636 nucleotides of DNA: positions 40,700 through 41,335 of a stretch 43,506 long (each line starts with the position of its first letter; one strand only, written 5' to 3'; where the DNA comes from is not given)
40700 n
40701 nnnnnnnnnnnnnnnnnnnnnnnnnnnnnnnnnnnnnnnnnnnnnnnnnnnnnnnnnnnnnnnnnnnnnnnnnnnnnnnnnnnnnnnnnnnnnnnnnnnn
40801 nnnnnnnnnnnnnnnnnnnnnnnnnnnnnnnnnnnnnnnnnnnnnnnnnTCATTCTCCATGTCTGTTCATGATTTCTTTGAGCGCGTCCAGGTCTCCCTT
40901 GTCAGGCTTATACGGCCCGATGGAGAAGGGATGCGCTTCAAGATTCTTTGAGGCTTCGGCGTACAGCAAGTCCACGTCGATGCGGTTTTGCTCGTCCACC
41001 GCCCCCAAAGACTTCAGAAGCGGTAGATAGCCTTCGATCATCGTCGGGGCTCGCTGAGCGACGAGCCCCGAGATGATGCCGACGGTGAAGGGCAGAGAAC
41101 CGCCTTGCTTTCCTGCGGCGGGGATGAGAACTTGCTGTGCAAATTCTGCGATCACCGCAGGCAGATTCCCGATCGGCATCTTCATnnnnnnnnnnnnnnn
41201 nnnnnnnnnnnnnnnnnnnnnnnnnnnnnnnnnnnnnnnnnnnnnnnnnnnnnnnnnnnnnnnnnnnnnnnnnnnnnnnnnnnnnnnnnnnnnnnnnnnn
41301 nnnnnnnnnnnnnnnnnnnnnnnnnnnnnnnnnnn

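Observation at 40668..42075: Com-like zinc finger plus a start-codon-sequestering hairpin gating a three-gene cassette of unknown function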

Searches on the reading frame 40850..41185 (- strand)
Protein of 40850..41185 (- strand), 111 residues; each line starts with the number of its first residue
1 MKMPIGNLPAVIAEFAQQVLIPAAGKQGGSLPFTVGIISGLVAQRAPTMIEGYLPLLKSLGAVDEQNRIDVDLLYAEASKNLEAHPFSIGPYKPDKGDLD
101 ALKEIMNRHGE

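Call 3: search_protein_families(library=pfam, proteins=[window:40850-41185:-], max_evalue=1)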
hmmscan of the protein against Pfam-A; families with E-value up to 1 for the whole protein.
window:40850-41185:- (111 aa): 0 families

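Call 4: search_protein_families(library=phrogs, proteins=[window:40850-41185:-], max_evalue=1)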
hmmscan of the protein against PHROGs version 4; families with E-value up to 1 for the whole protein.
window:40850-41185:- (111 aa): 1 family
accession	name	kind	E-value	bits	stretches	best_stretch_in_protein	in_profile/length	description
phrog_1351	-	head and packaging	0.28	12.5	1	74-105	35-66/88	terminase small subunit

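Call 36: search_protein_families(library=phrogs, alignment_id=A2, max_evalue=0.01)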
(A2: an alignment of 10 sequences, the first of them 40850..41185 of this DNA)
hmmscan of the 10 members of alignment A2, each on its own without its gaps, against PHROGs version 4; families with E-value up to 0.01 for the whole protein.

A. member 1, window:40850-41185:- (111 aa): 0 families

B. families by the number of members that match (of 10 scanned): 0 families

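Call 37: search_protein_families(library=ncbifam, proteins=[window:40850-41185:-], max_evalue=1)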
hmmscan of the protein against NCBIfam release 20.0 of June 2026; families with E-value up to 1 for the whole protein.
window:40850-41185:- (111 aa): 0 families

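Call 40: find_homologous_proteins(query=window:40850-41185:-)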
Query window:40850-41185:- (111 aa): 29 proteins with E <= 0.001 among 48 candidates.
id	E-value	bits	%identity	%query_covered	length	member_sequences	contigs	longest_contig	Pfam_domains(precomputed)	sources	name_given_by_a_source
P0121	1.6e-65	236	100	100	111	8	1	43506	-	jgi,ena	jgi:hypothetical protein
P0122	6.5e-62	225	95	100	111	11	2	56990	-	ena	-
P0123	2.9e-59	216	89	100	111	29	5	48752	-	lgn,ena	-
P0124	1.1e-57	211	88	100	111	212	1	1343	-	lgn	-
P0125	4.6e-56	206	84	100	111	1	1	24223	-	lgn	-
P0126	8.8e-56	205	83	100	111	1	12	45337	-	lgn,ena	-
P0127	9.4e-56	205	83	100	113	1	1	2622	-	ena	-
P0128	1.3e-53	198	80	100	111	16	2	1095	-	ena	-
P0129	3.8e-52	193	80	100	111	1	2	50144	-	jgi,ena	jgi:hypothetical protein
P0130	1.6e-51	191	78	100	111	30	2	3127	-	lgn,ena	-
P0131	9.9e-49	182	81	91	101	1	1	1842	-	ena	-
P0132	4.5e-47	177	75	100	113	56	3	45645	-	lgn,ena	-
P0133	3.2e-44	168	72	98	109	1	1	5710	-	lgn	-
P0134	4.2e-44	167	78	100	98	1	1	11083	-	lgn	-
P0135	4.8e-44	167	68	100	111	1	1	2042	-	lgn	-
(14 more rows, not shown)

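Call 55: predict_structure(alignment_id=A6)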
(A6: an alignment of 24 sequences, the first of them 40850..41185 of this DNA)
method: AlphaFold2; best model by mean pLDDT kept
length: 111 residues; sequences in the alignment: 24
mean_pLDDT: 91.3   pTM: 0.80
mean pLDDT of the five models: 91.3, 89.9, 86.5, 80.7, 79.4
residues with pLDDT >= 90: 74; 70-90: 37; 50-70: 0; < 50: 0
segments of 3 or more residues with pLDDT < 50: none
pLDDT, mean of each block of 10 residues (from residue 1): 93 95 89 89 90 90 92 93 89 91 95 75
secondary structure, 60 per line:
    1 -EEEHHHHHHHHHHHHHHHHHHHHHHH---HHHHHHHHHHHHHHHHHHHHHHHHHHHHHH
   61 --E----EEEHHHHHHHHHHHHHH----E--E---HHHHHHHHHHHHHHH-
elements in order: E2-4 H5-27 H31-60 E68-70 H71-84 H96-110

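Call 62: fold_search(model_id=the predicted structure, library=pdb)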
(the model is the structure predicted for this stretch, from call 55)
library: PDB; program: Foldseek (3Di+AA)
matches with E <= 10: 40; with E <= 0.001: 0
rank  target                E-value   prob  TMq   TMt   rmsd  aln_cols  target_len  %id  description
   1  4drb_G                2.9e+00  0.12  0.35  0.36   6.5       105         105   10  The crystal structure of FANCM bound MHF complex (released 2012-05-16)
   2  4uiq_A                3.1e+00  0.03  0.21  0.17  15.9       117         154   14  Isolated globin domain of the Bordetella pertussis globin-coupled sensor with a heme at the dimer interface (released 2016-04-13)
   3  8vxu_A                3.5e+00  0.04  0.22  0.23  10.4       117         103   10  Crystal structure of Gdx-Clo A60T from Small Multidrug Resistance family of transporters in complex with cetyltrimetyl (released 2024-05-08)
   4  7o91_C                4.7e+00  0.04  0.24  0.20   9.8       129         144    9  diMn-sulerythrin (released 2021-12-01)
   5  6r6b_A                5.0e+00  0.04  0.27  0.18  11.3       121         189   15  Structure of the core Shigella flexneri type III secretion system export gate complex SctRST (Spa24/Spa9/Spa29). (released 2019-05-29)
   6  4l80_A                5.3e+00  0.06  0.18  0.08   7.9        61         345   20  Crystal Structure of Chloroflexus aurantiacus malyl-CoA lyase in complex with magnesium, oxalate, and propionyl-CoA (released 2013-12-04)
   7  4l80_B                5.3e+00  0.06  0.18  0.08   7.9        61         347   20  Crystal Structure of Chloroflexus aurantiacus malyl-CoA lyase in complex with magnesium, oxalate, and propionyl-CoA (released 2013-12-04)
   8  7o99_A                5.3e+00  0.03  0.22  0.19  10.0       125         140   10  diMn-sulerythrin (released 2021-12-01)
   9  8fxd_5                5.3e+00  0.03  0.23  0.20   9.9       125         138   11  Rubrerythrin from B. pseudomallei: manganese-bound (released 2024-02-07)
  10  1j30_B                5.6e+00  0.03  0.24  0.20   9.9       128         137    9  The crystal structure of sulerythrin, a rubrerythrin-like protein from a strictly aerobic and thermoacidiphilic archae (released 2003-10-14)
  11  6kkh_I                5.9e+00  0.05  0.19  0.08   8.4        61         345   18  Crystal structure of the oxalate bound malyl-CoA lyase from Roseiflexus castenholzii (released 2019-09-04)
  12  1ks9                  6.3e+00  0.05  0.29  0.16   8.0       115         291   13  Ketopantoate Reductase from Escherichia coli (released 2002-01-25)
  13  4l7z_B                6.3e+00  0.04  0.19  0.08   8.8        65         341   20  Crystal Structure of Chloroflexus aurantiacus malyl-CoA lyase (released 2013-12-04)
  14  6r6b_E                6.3e+00  0.04  0.27  0.20  11.1       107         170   12  Structure of the core Shigella flexneri type III secretion system export gate complex SctRST (Spa24/Spa9/Spa29). (released 2019-05-29)
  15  9onr_A                6.3e+00  0.03  0.22  0.19   9.7       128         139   13  rubrerythrin- E53A E124A (released 2025-06-25)
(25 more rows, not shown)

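Call 63: fold_search(model_id=the predicted structure, library=viral)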
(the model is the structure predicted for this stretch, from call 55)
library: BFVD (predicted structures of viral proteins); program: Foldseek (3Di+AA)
matches with E <= 10: 57; with E <= 0.001: 3
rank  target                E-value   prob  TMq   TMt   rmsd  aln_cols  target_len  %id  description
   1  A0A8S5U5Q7            8.5e-06  1.00  0.73  0.70   3.4       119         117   30  Uncharacterized protein [Podoviridae sp. cthJQ11]
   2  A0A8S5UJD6            3.8e-04  1.00  0.78  0.78   2.4       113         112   19  Uncharacterized protein [Siphoviridae sp. ctTDf8]
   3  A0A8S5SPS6            9.3e-04  1.00  0.72  0.73   3.0       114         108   17  Uncharacterized protein [Phage sp. ctPjm15]
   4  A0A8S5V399            2.3e-03  1.00  0.53  0.68   2.6        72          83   32  Uncharacterized protein [Caudovirales sp. ctVfb8]
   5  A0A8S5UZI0            2.7e-03  1.00  0.76  0.74   2.7       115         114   23  Uncharacterized protein [Siphoviridae sp. ctJT77]
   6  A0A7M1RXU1            5.7e-02  0.99  0.57  0.59   4.3       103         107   17  Uncharacterized protein [uncultured phage cr118_1]
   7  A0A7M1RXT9            9.7e-02  0.99  0.58  0.61   3.5       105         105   10  Uncharacterized protein [uncultured phage cr108_1]
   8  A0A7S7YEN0            1.5e+00  0.25  0.45  0.35   8.4       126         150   12  Uncharacterized protein [Medusavirus stheno T3]
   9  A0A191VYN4            1.6e+00  0.06  0.22  0.20  27.7       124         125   14  Uncharacterized protein [Roseobacter phage RD-1410Ws-07]
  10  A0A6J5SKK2            2.4e+00  0.06  0.24  0.27  20.7       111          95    9  Uncharacterized protein [uncultured Caudovirales phage]
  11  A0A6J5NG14            2.5e+00  0.06  0.23  0.10  11.3        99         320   12  Uncharacterized protein [uncultured Caudovirales phage]
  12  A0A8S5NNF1            3.2e+00  0.04  0.19  0.10  13.2       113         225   11  NTP-PPase-like protein [Siphoviridae sp. ctGMq5]
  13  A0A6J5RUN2            3.6e+00  0.09  0.35  0.09   7.7       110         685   14  Uncharacterized protein [uncultured Caudovirales phage]
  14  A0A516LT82            3.9e+00  0.07  0.29  0.27   8.8       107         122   12  (no name in the UniProt tables at hand)
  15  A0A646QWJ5            4.3e+00  0.06  0.28  0.22  12.0       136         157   15  (no name in the UniProt tables at hand)
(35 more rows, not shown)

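Call 85: search_solved_structures(query=A2, max_evalue=1)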
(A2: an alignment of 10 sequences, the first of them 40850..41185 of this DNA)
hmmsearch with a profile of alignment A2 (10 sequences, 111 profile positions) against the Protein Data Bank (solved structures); distinct sequences matched with E-value up to 1: 11.
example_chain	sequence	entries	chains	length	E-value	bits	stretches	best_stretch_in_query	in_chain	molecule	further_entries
8doa_A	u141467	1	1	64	1.6e-05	28.4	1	57-110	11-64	HEEH mini-protein TK_rd5_0958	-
6qq4_A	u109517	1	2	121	0.0067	19.9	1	43-89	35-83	General odorant-binding protein 28a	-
7t2f_A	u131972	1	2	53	0.046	17.2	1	59-98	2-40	HEEH mini protein HEEH_TK_rd5_0341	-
3qze_A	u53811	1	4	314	0.53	13.8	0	78-110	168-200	Dihydrodipicolinate synthase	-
9cef_A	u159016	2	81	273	0.6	13.6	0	69-109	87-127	Flagellin FljN | Flagellin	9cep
4xhm_A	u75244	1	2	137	0.61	13.6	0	7-52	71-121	Thioredoxin (Trx-3)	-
6p90_A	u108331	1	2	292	0.69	13.4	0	78-110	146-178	4-hydroxy-tetrahydrodipicolinate synthase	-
8uxn_A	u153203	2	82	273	0.7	13.4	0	69-109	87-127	Flagellin FljM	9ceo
8uxj_A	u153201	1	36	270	0.88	13.1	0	69-110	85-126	Flagellin FljK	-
6xl0_A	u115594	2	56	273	0.9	13.1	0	69-110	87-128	Flagellin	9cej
4ozd_A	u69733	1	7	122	0.92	13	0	44-84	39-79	14.4 kDa salivary protein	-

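Call 100: search_protein_families(library=padloc, proteins=[window:40850-41185:-], max_evalue=0.1)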
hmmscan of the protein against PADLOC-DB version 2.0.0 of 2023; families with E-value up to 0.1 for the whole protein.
window:40850-41185:- (111 aa): 0 families
